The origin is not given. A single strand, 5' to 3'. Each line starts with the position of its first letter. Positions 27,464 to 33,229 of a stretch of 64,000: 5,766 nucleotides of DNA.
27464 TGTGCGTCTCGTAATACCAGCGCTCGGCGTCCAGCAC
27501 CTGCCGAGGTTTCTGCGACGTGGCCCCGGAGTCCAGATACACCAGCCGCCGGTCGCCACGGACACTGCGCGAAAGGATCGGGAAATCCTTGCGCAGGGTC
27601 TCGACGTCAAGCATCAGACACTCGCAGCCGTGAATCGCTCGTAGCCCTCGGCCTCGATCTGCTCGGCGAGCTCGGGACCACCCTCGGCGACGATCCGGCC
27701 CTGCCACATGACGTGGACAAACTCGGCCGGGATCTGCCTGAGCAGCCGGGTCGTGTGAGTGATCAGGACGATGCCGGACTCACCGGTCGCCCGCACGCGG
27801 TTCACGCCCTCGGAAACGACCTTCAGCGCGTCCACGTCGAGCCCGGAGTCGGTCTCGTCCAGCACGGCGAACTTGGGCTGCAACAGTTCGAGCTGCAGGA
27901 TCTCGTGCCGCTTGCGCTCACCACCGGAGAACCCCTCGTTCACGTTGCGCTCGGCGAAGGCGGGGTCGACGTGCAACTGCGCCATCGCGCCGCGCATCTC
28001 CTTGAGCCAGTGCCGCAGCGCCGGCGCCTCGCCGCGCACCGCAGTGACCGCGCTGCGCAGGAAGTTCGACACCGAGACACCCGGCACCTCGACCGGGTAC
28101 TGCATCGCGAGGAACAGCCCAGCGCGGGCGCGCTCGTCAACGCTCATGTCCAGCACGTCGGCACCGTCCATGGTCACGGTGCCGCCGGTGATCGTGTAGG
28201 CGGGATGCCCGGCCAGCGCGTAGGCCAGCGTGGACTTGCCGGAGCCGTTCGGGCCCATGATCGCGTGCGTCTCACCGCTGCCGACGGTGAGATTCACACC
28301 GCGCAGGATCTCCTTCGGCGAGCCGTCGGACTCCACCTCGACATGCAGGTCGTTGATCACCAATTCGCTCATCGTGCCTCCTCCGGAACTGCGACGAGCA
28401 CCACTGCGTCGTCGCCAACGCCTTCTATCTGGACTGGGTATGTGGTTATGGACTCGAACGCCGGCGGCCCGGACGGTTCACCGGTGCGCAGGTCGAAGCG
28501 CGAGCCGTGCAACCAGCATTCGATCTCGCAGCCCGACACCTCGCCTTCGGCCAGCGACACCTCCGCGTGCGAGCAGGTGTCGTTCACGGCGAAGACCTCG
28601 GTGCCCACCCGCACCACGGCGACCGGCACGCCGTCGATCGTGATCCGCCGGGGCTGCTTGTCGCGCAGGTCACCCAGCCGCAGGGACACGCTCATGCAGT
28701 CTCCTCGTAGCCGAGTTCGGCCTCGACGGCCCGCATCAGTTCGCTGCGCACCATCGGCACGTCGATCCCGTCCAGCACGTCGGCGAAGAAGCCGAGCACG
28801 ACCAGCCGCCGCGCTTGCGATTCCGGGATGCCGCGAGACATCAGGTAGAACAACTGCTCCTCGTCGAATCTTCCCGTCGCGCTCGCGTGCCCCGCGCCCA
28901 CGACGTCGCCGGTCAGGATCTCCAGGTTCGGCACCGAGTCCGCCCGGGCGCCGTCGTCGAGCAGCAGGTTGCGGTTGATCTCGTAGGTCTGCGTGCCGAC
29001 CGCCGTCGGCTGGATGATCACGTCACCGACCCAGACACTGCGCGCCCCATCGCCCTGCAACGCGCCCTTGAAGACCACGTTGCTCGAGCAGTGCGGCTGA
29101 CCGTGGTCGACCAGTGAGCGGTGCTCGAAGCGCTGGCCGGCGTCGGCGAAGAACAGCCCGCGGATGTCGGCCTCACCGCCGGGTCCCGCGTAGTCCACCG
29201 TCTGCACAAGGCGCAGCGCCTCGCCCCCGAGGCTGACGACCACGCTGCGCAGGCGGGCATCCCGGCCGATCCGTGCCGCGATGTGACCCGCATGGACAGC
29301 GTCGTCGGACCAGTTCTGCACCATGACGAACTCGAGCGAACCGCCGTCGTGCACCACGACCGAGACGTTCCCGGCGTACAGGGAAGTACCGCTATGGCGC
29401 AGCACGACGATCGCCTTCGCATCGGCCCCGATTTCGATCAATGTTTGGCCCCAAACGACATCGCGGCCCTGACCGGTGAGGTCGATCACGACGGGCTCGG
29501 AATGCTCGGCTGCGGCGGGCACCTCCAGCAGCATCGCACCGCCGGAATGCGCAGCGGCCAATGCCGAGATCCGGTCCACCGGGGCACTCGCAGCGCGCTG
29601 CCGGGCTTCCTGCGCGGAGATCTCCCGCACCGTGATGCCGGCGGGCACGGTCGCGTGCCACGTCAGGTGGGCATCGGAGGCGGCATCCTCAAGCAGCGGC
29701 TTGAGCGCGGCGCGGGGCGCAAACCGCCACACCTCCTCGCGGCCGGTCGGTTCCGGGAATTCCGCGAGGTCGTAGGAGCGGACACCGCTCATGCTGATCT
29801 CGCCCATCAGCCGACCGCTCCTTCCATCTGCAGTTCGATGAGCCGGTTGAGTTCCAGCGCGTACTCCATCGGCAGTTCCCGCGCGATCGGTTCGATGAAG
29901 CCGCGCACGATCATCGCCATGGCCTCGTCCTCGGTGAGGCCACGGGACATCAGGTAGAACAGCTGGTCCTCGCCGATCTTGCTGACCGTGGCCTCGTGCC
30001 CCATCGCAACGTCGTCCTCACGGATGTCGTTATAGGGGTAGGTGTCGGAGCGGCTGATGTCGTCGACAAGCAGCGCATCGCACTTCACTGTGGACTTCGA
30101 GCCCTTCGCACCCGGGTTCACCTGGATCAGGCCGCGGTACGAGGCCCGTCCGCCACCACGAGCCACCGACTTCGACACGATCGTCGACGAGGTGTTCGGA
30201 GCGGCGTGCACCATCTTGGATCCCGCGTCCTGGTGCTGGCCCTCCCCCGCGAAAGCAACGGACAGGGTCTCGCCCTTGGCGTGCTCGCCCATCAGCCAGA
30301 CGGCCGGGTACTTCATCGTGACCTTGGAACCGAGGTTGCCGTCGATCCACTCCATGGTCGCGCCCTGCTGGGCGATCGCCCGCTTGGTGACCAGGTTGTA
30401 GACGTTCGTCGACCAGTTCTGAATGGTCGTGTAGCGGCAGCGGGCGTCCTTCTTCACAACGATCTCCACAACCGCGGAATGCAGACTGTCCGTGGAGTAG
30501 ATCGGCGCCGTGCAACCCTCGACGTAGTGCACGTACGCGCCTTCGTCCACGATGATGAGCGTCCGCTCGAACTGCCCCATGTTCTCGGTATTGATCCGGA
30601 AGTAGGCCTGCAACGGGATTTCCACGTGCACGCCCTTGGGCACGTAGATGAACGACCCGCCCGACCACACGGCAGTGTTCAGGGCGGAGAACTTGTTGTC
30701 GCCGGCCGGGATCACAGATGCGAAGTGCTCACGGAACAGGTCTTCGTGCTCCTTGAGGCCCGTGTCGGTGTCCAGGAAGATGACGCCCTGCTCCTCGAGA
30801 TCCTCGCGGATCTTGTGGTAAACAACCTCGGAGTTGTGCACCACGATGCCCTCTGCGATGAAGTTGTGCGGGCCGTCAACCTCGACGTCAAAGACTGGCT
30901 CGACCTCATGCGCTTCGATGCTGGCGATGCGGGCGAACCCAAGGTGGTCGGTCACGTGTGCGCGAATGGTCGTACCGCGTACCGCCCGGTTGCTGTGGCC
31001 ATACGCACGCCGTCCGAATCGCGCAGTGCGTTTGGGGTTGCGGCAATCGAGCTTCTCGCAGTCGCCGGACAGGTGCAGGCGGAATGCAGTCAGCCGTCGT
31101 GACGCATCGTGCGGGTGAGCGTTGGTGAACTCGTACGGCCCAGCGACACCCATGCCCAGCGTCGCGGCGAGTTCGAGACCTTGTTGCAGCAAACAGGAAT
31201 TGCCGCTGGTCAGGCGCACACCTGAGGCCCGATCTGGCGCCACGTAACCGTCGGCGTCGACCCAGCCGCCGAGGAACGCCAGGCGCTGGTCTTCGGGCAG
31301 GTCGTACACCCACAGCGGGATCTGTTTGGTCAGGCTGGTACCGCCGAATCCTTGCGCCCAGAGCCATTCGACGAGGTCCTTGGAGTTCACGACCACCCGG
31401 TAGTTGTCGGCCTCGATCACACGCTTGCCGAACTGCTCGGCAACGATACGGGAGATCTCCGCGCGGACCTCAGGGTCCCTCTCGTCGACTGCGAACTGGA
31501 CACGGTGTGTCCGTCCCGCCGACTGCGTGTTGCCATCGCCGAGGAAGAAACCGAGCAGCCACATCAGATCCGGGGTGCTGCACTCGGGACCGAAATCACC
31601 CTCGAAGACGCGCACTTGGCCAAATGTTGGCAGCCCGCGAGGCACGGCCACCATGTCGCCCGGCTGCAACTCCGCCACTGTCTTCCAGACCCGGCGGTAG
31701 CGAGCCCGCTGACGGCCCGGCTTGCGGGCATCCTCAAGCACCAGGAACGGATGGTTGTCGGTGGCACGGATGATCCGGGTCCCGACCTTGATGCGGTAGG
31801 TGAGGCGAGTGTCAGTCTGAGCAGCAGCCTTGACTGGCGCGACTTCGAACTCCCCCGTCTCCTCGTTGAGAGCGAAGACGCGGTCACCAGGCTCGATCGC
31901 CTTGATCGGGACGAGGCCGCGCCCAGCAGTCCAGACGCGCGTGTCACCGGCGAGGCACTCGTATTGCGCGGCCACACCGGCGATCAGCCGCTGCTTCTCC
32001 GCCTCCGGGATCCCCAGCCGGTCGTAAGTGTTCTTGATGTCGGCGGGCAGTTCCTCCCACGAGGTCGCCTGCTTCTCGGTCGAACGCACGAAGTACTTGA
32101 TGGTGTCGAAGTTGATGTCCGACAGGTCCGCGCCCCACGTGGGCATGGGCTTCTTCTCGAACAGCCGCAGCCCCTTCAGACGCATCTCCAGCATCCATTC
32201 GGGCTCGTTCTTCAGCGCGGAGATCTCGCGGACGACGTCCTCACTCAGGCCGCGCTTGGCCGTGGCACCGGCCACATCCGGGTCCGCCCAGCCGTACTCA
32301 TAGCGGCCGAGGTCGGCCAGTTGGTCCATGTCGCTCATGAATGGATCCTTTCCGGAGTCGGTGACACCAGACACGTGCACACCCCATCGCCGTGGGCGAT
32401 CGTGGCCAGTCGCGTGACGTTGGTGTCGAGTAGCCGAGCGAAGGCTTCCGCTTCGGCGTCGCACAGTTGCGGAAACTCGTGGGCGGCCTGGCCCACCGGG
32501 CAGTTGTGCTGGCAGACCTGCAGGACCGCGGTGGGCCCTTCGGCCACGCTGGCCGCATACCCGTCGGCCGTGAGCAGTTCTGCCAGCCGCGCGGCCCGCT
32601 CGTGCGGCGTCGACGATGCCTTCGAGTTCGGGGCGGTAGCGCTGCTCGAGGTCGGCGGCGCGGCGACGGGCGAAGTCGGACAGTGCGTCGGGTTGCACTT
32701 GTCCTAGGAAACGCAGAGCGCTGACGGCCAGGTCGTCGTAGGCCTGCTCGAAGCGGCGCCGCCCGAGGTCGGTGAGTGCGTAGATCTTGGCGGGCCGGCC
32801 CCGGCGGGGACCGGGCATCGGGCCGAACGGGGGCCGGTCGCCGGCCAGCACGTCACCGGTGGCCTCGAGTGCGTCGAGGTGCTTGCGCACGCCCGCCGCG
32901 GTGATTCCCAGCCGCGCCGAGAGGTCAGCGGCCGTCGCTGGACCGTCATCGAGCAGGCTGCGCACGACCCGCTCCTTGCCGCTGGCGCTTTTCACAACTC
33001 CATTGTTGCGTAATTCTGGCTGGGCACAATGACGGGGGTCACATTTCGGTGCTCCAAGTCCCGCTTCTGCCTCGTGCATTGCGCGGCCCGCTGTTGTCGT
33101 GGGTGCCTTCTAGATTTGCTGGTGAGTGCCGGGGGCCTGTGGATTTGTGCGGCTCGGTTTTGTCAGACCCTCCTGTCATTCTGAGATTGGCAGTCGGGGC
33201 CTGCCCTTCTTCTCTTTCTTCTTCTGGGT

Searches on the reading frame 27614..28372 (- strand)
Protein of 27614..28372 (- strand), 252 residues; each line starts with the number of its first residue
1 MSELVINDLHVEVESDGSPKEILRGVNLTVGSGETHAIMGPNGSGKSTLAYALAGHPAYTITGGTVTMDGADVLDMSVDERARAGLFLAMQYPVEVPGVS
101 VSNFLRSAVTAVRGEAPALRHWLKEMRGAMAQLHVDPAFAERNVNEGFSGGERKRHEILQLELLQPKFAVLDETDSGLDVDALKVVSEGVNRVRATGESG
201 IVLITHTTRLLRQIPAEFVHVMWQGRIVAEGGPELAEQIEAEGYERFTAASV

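Call 48: list_cluster_members(proteins=[window:27614-28372:-, window:20718-22316:-, window:17427-18203:+])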
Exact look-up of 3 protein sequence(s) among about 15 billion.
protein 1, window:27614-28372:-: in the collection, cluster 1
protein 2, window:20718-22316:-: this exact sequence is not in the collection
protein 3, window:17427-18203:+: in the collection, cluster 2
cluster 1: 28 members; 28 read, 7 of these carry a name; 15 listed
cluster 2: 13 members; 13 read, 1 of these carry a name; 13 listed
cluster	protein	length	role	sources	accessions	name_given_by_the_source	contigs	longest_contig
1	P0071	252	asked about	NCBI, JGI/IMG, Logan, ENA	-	-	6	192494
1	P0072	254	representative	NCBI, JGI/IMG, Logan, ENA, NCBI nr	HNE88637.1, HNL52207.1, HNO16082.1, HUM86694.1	MAG: Fe-S cluster assembly ATPase SufC [Candidatus Nanopelagicales bacterium] | Fe-S cluster assembly ATP-binding protein | Fe-S cluster assembly ATPase SufC [Actinomycetota bacterium]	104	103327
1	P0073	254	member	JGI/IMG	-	Fe-S cluster assembly ATP-binding protein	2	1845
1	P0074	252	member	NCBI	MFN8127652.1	MAG: Fe-S cluster assembly ATPase SufC [Candidatus Nanopelagicales bacterium]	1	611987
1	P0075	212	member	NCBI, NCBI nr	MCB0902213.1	MAG: Fe-S cluster assembly ATPase SufC, partial [Actinobacteria bacterium] | Fe-S cluster assembly ATPase SufC [Actinomycetota bacterium]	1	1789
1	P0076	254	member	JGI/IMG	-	Fe-S cluster assembly ATP-binding protein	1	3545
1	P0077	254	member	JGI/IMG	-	Fe-S cluster assembly ATP-binding protein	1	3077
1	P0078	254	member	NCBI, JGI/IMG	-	Fe-S cluster assembly ATP-binding protein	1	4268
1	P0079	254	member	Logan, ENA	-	-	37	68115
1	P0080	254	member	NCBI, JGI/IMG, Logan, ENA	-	-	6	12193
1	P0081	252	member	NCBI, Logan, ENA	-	-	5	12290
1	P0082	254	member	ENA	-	-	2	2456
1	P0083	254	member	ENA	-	-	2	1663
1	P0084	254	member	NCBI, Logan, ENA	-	-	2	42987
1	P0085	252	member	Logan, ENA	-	-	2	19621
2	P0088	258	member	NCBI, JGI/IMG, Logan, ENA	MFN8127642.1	MAG: SDR family oxidoreductase [Candidatus Nanopelagicales bacterium]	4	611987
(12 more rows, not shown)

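Call 49: find_encoding_contigs(protein=P0088, flank=10000, max_places=4)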
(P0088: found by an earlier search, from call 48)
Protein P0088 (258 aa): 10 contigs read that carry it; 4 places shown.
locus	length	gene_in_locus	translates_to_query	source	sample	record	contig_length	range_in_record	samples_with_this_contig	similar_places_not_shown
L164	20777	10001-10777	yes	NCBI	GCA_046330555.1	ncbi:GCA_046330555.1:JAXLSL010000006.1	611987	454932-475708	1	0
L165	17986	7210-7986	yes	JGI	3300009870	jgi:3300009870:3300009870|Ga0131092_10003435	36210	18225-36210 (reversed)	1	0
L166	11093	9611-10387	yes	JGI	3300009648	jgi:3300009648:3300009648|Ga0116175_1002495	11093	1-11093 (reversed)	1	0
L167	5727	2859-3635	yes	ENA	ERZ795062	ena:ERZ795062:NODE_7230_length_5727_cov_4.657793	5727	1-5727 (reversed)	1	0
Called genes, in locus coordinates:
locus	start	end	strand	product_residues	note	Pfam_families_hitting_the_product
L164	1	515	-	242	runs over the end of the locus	PF01925:TauE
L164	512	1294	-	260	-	PF00005:ABC_tran, PF13304:AAA_21 (weak)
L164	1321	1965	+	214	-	-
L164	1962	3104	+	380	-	PF13740:ACT_6, PF21086:ACT_PSP_2, PF00702:Hydrolase, PF12710:HAD, PF08282:Hydrolase_3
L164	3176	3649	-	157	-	PF00300:His_Phos_1 (weak)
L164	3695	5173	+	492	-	PF01523:PmbA_TldD_1st, PF19289:PmbA_TldD_3rd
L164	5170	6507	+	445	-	PF19289:PmbA_TldD_3rd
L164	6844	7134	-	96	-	PF11298:DUF3099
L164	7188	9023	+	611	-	-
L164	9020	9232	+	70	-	PF07311:Dodecin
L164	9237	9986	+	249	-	PF02104:SURF1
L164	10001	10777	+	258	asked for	PF00106:adh_short, PF23441:SDR, PF13561:adh_short_C2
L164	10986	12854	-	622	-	PF00664:ABC_membrane, PF02463:SMC_N (faint), PF00005:ABC_tran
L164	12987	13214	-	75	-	PF19575:HTH_58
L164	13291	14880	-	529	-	PF00005:ABC_tran, PF02463:SMC_N (faint), PF13238:AAA_18 (faint), PF12848:ABC_tran_Xtn, PF00005:ABC_tran, PF13304:AAA_21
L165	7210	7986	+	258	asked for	PF00106:adh_short, PF23441:SDR, PF13561:adh_short_C2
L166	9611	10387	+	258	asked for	PF00106:adh_short, PF23441:SDR, PF13561:adh_short_C2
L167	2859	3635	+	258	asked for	PF00106:adh_short, PF23441:SDR, PF13561:adh_short_C2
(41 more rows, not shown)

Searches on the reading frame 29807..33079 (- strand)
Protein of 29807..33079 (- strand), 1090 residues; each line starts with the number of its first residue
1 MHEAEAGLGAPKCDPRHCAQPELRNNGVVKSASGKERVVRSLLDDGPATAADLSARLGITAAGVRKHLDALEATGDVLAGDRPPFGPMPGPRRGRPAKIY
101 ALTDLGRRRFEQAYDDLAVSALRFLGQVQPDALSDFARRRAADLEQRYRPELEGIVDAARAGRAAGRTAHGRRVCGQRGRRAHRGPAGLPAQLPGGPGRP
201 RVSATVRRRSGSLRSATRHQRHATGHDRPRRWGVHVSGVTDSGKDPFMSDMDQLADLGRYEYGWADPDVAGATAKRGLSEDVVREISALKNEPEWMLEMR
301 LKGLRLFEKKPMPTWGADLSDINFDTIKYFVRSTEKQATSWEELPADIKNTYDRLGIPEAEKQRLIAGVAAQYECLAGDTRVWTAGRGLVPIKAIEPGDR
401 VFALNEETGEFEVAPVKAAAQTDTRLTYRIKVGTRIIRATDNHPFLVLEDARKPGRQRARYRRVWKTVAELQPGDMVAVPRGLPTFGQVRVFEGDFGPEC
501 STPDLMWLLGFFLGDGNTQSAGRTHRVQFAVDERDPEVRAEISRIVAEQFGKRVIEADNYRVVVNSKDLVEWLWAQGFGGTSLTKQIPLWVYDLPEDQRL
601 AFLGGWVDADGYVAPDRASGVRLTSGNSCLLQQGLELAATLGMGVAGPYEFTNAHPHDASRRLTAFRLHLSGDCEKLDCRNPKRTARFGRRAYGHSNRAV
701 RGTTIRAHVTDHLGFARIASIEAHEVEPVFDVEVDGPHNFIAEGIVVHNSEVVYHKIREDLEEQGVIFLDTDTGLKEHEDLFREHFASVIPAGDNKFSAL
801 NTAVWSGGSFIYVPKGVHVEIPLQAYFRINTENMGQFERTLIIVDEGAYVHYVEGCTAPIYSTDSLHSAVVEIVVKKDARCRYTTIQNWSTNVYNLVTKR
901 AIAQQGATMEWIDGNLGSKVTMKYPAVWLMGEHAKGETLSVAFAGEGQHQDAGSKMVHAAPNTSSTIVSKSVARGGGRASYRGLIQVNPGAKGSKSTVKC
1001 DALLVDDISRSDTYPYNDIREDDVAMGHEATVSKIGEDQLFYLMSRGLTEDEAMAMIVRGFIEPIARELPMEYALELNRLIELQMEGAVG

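Call 69: search_protein_families(library=pfam, proteins=[window:29807-33079:-])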
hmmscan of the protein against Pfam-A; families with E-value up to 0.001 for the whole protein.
window:29807-33079:- (1090 aa): 8 families
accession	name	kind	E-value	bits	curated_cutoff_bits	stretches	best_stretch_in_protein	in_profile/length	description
PF01458.23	SUFBD_core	-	6.4e-90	301.1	27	1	827-1061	1-232/232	SUF system FeS cluster assembly, SufBD core domain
PF14890.11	Intein_splicing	-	6.7e-16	58.9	35.8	1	391-749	11-155/155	Intein splicing domain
PF19295.5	SufBD_N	-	1.4e-08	35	23.5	1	745-824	92-171/172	SufBD protein N-terminal region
PF14528.11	LAGLIDADG_3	-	9.6e-08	32.6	22.5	1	597-643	1-48/82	LAGLIDADG-like domain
PF12840.13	HTH_20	-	1.7e-05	25.1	27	1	37-75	8-45/51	Helix-turn-helix domain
PF13412.12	HTH_24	-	8.4e-05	22.5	21.9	1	37-75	7-45/48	Winged helix-turn-helix DNA-binding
PF07591.16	PT-HINT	-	0.00015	22.5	27.7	1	387-447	6-71/137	Pretoxin HINT domain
PF08279.18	HTH_11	-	0.00059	20.1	25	0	42-78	9-46/55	HTH domain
